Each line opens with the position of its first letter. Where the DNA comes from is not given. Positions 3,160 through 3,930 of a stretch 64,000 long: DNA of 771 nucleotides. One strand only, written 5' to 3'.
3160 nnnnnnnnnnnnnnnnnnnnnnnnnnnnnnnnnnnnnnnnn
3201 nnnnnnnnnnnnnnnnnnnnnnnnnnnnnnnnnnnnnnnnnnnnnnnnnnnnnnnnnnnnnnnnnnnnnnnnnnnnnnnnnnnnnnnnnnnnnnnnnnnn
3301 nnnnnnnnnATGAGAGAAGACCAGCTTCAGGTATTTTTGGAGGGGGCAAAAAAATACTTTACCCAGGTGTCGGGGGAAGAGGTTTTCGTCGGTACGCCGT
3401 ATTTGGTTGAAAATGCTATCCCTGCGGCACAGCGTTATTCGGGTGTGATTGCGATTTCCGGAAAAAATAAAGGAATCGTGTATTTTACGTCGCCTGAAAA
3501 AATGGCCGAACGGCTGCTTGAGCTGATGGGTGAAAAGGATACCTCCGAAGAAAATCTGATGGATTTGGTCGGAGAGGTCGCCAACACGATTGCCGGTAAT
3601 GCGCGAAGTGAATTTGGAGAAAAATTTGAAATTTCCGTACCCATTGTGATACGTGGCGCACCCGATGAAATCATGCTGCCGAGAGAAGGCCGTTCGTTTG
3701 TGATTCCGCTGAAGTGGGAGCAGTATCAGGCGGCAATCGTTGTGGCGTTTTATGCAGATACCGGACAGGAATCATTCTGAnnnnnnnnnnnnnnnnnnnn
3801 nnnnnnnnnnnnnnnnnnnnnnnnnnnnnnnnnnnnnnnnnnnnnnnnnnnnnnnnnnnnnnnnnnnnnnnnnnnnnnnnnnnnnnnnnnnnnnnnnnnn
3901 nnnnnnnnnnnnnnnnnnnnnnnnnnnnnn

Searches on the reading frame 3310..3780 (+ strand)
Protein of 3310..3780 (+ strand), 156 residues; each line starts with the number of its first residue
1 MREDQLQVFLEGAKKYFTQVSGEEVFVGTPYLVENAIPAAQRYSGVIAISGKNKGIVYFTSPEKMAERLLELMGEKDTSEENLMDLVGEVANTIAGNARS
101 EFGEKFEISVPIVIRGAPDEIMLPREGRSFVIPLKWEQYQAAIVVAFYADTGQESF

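Call 36: search_protein_families(library=pfam, proteins=[window:3310-3780:+])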
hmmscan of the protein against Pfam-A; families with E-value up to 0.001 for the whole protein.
window:3310-3780:+ (156 aa): 1 family
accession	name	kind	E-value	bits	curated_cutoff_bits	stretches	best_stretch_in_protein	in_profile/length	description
PF13690.11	CheX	-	2.4e-22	79.2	27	1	43-134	1-93/94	Chemotaxis phosphatase CheX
